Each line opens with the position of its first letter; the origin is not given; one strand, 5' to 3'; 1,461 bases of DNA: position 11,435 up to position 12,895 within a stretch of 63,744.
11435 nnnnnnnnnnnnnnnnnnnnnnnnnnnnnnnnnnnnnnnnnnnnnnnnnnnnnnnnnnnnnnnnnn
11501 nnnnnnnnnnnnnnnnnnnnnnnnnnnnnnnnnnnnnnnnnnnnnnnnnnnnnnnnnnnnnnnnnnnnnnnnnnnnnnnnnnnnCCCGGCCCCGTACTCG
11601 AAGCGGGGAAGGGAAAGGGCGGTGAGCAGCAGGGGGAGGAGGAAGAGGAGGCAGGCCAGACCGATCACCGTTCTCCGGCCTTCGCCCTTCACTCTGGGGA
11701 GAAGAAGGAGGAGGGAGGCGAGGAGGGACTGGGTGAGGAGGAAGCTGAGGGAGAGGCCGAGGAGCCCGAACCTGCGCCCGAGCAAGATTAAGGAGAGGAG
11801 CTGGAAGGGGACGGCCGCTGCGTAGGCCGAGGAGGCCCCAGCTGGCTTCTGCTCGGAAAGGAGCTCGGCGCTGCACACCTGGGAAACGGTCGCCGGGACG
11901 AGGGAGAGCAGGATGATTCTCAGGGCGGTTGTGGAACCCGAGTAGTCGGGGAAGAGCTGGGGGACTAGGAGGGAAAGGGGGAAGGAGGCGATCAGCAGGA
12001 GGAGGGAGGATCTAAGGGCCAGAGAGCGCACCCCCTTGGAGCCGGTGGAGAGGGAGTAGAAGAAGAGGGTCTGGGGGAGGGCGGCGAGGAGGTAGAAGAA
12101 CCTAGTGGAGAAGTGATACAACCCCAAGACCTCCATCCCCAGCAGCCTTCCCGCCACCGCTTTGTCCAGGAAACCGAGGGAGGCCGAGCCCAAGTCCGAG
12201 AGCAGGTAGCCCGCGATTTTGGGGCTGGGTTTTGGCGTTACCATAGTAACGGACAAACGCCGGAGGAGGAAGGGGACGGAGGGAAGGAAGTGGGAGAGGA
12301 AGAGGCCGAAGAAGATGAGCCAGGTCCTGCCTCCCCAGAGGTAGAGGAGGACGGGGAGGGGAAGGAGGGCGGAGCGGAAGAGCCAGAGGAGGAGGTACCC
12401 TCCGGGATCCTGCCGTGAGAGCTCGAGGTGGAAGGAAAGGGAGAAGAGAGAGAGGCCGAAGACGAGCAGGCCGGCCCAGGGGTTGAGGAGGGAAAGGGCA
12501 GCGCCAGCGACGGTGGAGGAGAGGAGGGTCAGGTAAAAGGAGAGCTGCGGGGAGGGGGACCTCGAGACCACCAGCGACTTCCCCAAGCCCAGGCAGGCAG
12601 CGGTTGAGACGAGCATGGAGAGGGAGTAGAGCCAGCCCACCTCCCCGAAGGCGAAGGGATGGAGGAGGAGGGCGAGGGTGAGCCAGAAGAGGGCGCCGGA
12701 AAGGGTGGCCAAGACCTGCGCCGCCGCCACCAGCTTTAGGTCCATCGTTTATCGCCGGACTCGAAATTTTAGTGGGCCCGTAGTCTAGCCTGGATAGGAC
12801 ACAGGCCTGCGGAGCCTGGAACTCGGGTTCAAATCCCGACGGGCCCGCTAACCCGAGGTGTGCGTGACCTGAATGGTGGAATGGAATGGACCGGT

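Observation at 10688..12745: ApbE flavin transferase fused to a 12-13 TM MOP-flippase-like domain next to rnfG: a possible FAD export plus flavinylation module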

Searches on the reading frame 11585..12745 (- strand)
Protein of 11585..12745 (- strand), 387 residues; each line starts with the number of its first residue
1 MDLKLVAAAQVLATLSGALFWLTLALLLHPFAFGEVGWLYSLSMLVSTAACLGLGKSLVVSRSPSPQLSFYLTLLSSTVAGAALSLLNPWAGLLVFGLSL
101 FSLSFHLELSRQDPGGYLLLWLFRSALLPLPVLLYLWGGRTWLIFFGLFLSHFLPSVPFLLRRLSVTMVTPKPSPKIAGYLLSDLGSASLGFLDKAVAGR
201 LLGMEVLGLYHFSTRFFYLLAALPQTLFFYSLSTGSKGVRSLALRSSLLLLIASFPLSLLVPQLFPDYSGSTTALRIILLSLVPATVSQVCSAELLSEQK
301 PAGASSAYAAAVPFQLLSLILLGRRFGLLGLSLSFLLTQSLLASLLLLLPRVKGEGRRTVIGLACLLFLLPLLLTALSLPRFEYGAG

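Call 5: search_protein_families(library=pfam, proteins=[window:11585-12745:-], max_evalue=10)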
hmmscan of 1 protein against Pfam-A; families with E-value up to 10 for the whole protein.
seq(387 aa): 0 families

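Call 8: find_homologous_proteins(query=window:11585-12745:-, max_evalue=0.01)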
Query seq(387 aa): 8000 candidates shared short words with the query, none scored E <= 0.01.

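Call 16: search_protein_families(library=pfam, alignment_id=A2, max_evalue=0.01)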
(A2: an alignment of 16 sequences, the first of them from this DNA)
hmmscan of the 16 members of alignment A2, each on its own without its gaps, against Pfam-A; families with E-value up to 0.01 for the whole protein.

A. member 1, seq(375 aa): 0 families

B. families by the number of members that match (of 16 scanned): 4 families
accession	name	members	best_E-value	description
PF01943.22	Polysacc_synt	11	5.5e-12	Polysaccharide biosynthesis protein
PF13440.11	Polysacc_synt_3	10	1.8e-10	Polysaccharide biosynthesis protein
PF16933.10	PelG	1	8.8e-06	Putative exopolysaccharide Exporter (EPS-E)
PF24357.1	TMD0_ABC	1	0.00066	ABC transporter TMD0 domain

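Call 28: search_protein_representatives(alignment_id=A2)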
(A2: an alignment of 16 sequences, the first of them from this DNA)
Query: 16 sequences, 396 profile positions. Proteins with E-value up to 0.001 (for the whole library): 2858; up to 1e-10: 480; up to 1e-30: 253. The best 150 are listed.
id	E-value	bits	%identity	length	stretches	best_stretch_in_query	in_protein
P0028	1.6e-161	554.4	-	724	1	3-395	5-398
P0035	3.5e-145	500.6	-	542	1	3-396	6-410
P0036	9.0e-135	466.3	-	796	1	4-396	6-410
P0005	3.5e-134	464.4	-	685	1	7-395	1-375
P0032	6.6e-131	453.6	-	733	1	4-394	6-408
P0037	1.6e-120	419.4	-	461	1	7-371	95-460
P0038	5.1e-118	411.2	-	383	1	6-370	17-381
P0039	4.8e-116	404.7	-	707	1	5-394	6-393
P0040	1.5e-97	343.8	-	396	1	4-370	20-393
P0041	6.2e-90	318.7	-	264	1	5-245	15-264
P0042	3.3e-70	253.7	-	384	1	6-371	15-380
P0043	6.7e-70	252.7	-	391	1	6-371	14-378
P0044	2.4e-69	250.9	-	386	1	4-369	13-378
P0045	1.2e-68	248.6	-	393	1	5-370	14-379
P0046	3.6e-68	247.0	-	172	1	4-170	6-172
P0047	9.2e-68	245.7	-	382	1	5-370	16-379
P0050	2.1e-66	241.2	-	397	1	4-368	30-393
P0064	6.9e-59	216.5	-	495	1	219-396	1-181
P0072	1.6e-57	212.0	-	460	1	5-381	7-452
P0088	1.7e-55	205.3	-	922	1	7-377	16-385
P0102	4.4e-52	194.0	-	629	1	5-384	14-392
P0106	1.1e-51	192.8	-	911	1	5-376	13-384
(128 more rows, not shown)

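Call 30: search_protein_families(library=pfam, proteins=[P0038, P0040, P0042, P0043, P0050, P0088, P0106, P0102, P0036, P0072], max_evalue=0.01)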
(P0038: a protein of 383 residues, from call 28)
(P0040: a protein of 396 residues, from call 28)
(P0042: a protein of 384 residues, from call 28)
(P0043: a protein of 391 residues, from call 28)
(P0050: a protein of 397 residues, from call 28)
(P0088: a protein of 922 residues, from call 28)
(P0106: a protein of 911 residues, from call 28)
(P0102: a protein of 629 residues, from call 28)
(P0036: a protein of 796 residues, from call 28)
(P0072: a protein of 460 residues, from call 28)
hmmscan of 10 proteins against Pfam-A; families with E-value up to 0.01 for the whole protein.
P0038 (383 aa): 2 families
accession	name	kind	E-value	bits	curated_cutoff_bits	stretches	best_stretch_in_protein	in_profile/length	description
PF01943.22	Polysacc_synt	-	1.1e-05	25.5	28.2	1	23-255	8-263/274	Polysaccharide biosynthesis protein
PF13440.11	Polysacc_synt_3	-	1.3e-05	25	23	1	118-259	99-238/293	Polysaccharide biosynthesis protein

P0040 (396 aa): 2 families
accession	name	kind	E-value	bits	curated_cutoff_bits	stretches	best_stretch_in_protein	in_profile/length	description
PF13440.11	Polysacc_synt_3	-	1.1e-09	38.3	23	1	45-257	1-223/293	Polysaccharide biosynthesis protein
PF01943.22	Polysacc_synt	-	1.5e-09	38.2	28.2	1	23-261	3-257/274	Polysaccharide biosynthesis protein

P0042 (384 aa): 2 families
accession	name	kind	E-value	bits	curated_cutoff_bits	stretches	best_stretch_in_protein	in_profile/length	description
PF01943.22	Polysacc_synt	-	7.3e-05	22.8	28.2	1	17-129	4-116/274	Polysaccharide biosynthesis protein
PF13440.11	Polysacc_synt_3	-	0.00046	20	23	1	38-243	1-223/293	Polysaccharide biosynthesis protein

P0043 (391 aa): 2 families
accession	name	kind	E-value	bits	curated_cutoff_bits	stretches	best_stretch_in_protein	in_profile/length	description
PF01943.22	Polysacc_synt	-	3.2e-08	33.8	28.2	1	18-245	6-257/274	Polysaccharide biosynthesis protein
PF13440.11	Polysacc_synt_3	-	1.3e-05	25.1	23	1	145-243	128-225/293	Polysaccharide biosynthesis protein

P0050 (397 aa): 1 family
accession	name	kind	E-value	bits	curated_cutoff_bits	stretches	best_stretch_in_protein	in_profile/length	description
PF01943.22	Polysacc_synt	-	1.4e-07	31.6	28.2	2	35-122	5-90/274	Polysaccharide biosynthesis protein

P0088 (922 aa): 2 families
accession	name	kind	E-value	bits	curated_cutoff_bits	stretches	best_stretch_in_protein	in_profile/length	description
PF13440.11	Polysacc_synt_3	-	3.1e-05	23.8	23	1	40-287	3-267/293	Polysaccharide biosynthesis protein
PF01943.22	Polysacc_synt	-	0.0068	16.3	28.2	1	17-110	4-99/274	Polysaccharide biosynthesis protein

P0106 (911 aa): 0 families

P0102 (629 aa): 1 family
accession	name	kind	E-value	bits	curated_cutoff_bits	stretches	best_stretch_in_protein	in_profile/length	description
PF01943.22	Polysacc_synt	-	0.0098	15.8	28.2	1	17-107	4-96/274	Polysaccharide biosynthesis protein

P0036 (796 aa): 2 families
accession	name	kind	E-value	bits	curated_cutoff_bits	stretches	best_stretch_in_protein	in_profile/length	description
PF02424.20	ApbE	-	6.1e-78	262.4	25.6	1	508-775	1-257/266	ApbE family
PF01943.22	Polysacc_synt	-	3.2e-07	30.5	28.2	1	9-242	3-250/274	Polysaccharide biosynthesis protein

P0072 (460 aa): 1 family
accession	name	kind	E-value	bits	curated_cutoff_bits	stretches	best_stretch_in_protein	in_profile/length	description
PF01943.22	Polysacc_synt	-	0.00043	20.2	28.2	1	9-311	3-263/274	Polysaccharide biosynthesis protein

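Call 31: list_cluster_members(proteins=[P0038, P0040, P0042, P0043, P0044, P0045, P0047, P0050, P0088, P0102])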
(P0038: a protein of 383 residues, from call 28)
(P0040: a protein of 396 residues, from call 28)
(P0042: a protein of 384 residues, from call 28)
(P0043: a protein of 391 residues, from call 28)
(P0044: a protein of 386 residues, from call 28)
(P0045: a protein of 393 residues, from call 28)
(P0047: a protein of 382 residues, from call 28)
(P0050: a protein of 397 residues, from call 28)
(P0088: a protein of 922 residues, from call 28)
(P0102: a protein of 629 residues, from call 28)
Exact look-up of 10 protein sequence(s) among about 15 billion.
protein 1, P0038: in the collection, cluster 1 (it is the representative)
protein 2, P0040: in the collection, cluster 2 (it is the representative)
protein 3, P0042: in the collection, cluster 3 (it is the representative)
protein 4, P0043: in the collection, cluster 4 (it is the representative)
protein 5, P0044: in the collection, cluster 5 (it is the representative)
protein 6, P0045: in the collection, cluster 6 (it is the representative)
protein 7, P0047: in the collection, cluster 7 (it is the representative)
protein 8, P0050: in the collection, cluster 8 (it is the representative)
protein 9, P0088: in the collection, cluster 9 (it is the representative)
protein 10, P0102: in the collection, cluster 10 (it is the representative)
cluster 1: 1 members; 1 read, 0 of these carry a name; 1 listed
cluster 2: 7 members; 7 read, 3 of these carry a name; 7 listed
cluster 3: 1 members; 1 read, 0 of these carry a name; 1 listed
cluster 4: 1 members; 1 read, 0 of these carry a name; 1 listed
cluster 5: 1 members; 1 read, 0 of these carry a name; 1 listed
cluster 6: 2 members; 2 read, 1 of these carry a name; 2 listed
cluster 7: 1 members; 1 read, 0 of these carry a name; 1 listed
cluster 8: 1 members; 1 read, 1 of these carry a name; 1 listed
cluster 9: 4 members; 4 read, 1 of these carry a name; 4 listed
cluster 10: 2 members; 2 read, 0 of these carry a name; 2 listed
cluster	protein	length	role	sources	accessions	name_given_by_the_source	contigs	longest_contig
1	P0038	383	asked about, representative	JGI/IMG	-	-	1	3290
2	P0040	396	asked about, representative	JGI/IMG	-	-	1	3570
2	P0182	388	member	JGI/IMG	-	O-antigen/teichoic acid export membrane protein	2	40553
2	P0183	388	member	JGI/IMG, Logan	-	O-antigen/teichoic acid export membrane protein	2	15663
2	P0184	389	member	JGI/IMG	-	O-antigen/teichoic acid export membrane protein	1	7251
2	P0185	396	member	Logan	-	-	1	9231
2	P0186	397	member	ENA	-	-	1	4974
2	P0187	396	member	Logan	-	-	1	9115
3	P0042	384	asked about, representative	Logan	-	-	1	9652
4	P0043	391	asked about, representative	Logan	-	-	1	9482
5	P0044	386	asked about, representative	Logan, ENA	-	-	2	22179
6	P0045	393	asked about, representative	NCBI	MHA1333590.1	MAG: lipopolysaccharide biosynthesis protein [Candidatus Odinarchaeia archaeon]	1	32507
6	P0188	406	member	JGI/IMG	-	-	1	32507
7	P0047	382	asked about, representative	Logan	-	-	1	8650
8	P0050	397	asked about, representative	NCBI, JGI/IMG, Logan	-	O-antigen/teichoic acid export membrane protein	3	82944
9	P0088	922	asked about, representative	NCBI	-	-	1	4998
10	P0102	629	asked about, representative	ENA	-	-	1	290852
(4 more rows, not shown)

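Call 32: find_encoding_contigs(protein=P0050, flank=6000, max_places=2)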
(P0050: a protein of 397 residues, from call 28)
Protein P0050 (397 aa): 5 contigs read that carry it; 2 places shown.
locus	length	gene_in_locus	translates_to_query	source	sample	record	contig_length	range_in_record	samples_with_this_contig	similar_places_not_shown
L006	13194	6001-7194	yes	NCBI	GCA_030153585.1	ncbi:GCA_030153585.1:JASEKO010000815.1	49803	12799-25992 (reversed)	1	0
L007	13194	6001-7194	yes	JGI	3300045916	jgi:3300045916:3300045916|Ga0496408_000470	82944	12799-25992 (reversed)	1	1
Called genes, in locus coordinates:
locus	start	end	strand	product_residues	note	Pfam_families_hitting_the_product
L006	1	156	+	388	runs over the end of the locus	PF13439:Glyco_transf_4, PF20706:GT4-conflict (weak), PF00534:Glycos_transf_1, PF13692:Glyco_trans_1_4, PF13524:Glyco_trans_1_2 (weak)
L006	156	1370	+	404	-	PF00534:Glycos_transf_1, PF13692:Glyco_trans_1_4, PF13524:Glyco_trans_1_2 (weak)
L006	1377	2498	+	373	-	PF03214:RGP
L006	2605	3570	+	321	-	PF01073:3Beta_HSD, PF01370:Epimerase, PF02719:Polysacc_synt_2 (faint), PF16363:GDP_Man_Dehyd, PF07993:NAD_binding_4 (weak)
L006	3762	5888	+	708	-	PF13385:Laminin_G_3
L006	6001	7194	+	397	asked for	PF01943:Polysacc_synt (faint)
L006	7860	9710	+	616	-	PF09721:Exosortase_EpsH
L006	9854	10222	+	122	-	PF00293:NUDIX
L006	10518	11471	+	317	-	PF02350:Epimerase_2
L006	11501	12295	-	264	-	PF01978:TrmB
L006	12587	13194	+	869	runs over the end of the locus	PF00630:Filamin (faint), PF13360:PQQ_2 (faint)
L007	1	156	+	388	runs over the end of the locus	PF13439:Glyco_transf_4, PF20706:GT4-conflict (weak), PF00534:Glycos_transf_1, PF13692:Glyco_trans_1_4, PF13524:Glyco_trans_1_2 (weak)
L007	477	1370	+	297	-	PF00534:Glycos_transf_1, PF13692:Glyco_trans_1_4, PF13524:Glyco_trans_1_2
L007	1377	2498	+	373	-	PF03214:RGP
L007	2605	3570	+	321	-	PF01073:3Beta_HSD, PF01370:Epimerase, PF02719:Polysacc_synt_2 (faint), PF16363:GDP_Man_Dehyd, PF07993:NAD_binding_4 (weak)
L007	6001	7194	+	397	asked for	PF01943:Polysacc_synt (faint)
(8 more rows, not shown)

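Call 33: find_encoding_contigs(protein=P0045, flank=6000, max_places=2)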
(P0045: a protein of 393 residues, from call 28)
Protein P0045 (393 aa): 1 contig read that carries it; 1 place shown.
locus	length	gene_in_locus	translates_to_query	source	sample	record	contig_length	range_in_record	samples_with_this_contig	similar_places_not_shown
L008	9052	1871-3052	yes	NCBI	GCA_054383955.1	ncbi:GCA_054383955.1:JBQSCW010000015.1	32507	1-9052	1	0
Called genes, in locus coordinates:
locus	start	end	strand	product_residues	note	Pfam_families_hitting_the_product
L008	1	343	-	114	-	PF03446:NAD_binding_2 (faint), PF03721:UDPG_MGDP_dh_N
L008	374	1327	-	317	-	PF01408:GFO_IDH_MocA, PF02629:CoA_binding (weak), PF02826:2-Hacid_dh_C (weak), PF03446:NAD_binding_2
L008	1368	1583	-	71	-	-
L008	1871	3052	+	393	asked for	PF01943:Polysacc_synt (weak), PF13440:Polysacc_synt_3 (weak)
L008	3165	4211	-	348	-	PF26233:NicX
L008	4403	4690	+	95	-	PF09138:Urm1 (weak), PF02597:ThiS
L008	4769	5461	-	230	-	PF01987:AIM24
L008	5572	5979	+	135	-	PF00582:Usp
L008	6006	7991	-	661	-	PF00723:Glyco_hydro_15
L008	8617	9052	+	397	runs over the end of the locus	PF09488:Osmo_MPGsynth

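Call 35: find_encoding_contigs(protein=P0182, flank=8000, max_places=3)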
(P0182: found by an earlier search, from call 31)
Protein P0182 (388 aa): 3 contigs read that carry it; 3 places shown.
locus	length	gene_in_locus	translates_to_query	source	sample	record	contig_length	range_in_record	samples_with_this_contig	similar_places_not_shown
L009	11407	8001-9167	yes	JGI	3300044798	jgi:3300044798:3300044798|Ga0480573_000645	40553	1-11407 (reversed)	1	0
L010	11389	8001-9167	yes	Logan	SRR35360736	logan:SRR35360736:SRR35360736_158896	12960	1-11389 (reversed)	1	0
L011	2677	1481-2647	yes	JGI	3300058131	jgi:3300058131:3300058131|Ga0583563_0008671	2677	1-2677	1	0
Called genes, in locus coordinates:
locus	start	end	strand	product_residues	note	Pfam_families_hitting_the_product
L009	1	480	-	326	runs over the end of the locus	PF00814:TsaD, PF22521:HypF_C_2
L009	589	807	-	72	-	PF01938:TRAM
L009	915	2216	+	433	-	-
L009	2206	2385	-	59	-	PF01599:Ribosomal_S27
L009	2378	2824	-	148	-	PF01282:Ribosomal_S24e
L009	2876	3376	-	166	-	PF04019:DUF359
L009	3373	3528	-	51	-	PF06093:Spt4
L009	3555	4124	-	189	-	PF03876:SHS2_Rpb7-N, PF00575:S1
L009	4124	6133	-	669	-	PF03030:H_PPase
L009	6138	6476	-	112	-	PF18477:PIN_9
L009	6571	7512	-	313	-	PF00009:GTP_EFTU, PF03144:GTP_EFTU_D2 (weak), PF09173:eIF2_C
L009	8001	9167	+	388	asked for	PF01943:Polysacc_synt, PF13440:Polysacc_synt_3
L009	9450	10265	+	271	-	PF01135:PCMT (weak), PF02475:TRM5-TYW2_MTfase (weak), PF05050:Methyltransf_21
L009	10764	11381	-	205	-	PF01370:Epimerase (weak), PF07993:NAD_binding_4 (weak)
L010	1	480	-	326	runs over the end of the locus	PF00814:TsaD, PF22521:HypF_C_2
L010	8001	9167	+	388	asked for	PF01943:Polysacc_synt, PF13440:Polysacc_synt_3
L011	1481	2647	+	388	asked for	PF01943:Polysacc_synt, PF13440:Polysacc_synt_3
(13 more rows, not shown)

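Call 41: search_protein_families(library=pfam, proteins=[P0035, P0037, P0039, P0064], max_evalue=0.001)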
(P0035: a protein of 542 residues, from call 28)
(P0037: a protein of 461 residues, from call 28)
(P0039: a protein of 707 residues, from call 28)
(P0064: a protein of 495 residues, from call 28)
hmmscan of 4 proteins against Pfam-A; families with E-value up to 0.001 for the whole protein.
P0035 (542 aa): 3 families
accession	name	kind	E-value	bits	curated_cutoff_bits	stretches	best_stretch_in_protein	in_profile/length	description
PF02424.20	ApbE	-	4.2e-21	76.1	25.6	1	433-539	1-100/266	ApbE family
PF13440.11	Polysacc_synt_3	-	6.9e-10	39.1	23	1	32-243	1-221/293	Polysaccharide biosynthesis protein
PF01943.22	Polysacc_synt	-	9.9e-08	32.2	28.2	1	11-249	4-257/274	Polysaccharide biosynthesis protein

P0037 (461 aa): 1 family
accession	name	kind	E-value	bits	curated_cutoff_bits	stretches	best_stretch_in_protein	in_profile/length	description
PF13440.11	Polysacc_synt_3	-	0.00024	20.9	23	1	194-323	92-223/293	Polysaccharide biosynthesis protein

P0039 (707 aa): 3 families
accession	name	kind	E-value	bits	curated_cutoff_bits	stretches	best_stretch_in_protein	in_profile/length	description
PF02424.20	ApbE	-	5.3e-92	308.5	25.6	1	418-691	1-265/266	ApbE family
PF13440.11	Polysacc_synt_3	-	4.2e-07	29.9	23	1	136-231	127-225/293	Polysaccharide biosynthesis protein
PF01943.22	Polysacc_synt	-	0.00069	19.6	28.2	0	12-106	7-107/274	Polysaccharide biosynthesis protein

P0064 (495 aa): 1 family
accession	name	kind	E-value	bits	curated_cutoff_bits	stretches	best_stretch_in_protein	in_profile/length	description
PF02424.20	ApbE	-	6.4e-85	285.3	25.6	1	204-471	1-258/266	ApbE family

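Call 42: find_encoding_contigs(protein=P0038, flank=4000, max_places=2)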
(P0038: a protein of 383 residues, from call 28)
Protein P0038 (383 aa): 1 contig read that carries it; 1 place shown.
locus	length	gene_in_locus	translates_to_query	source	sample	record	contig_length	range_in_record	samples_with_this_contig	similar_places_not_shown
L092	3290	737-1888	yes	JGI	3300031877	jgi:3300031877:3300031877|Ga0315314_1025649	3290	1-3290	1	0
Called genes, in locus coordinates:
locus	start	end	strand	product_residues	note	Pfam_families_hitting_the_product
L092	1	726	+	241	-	?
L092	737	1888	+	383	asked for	PF01943:Polysacc_synt (weak), PF13440:Polysacc_synt_3 (weak)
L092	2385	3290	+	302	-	?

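Call 66: search_solved_structures(query=A2, max_evalue=10, show_alignments=1)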
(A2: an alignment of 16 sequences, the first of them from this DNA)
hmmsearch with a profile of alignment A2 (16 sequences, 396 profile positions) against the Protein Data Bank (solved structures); distinct sequences matched with E-value up to 10: 0.

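Call 67: search_protein_families(library=ncbifam, alignment_id=A2, max_evalue=0.01)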
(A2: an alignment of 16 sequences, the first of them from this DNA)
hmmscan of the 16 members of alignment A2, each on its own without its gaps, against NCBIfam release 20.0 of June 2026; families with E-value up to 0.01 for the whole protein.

A. member 1, seq(375 aa): 0 families

B. families by the number of members that match (of 16 scanned): 2 families
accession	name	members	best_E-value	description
NF007773.0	PRK10459.1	5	1.3e-05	MOP flippase family protein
NF047674.1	TeichurnBiosyTuaB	2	0.0039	teichuronic acid biosynthesis protein TuaB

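Call 81: predict_structure(alignment_id=A2)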
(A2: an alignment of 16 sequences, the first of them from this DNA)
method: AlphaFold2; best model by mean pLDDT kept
length: 375 residues; sequences in the alignment: 16
mean_pLDDT: 85.4   pTM: 0.86
mean pLDDT of the five models: 85.4, 83.6, 83.3, 83.0, 82.4
residues with pLDDT >= 90: 206; 70-90: 116; 50-70: 43; < 50: 10
segments of 3 or more residues with pLDDT < 50: 166-172
pLDDT, mean of each block of 10 residues (from residue 1): 79 92 96 96 94 77 76 92 94 95 86 86 95 95 96 88 54 61 87 92 96 94 78 74 91 92 95 95 90 78 82 91 93 94 85 59 60 50
secondary structure, 60 per line:
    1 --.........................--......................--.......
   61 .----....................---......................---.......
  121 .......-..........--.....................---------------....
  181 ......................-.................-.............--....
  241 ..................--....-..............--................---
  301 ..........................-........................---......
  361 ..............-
elements in order: H3-27 H30-51 H54-61 H66-85 H89-110 H114-127 H129-138 H141-161 H177-202 H204-220 H222-234 H237-258 H261-264 H266-279 H282-297 H301-326 H328-351 H355-374
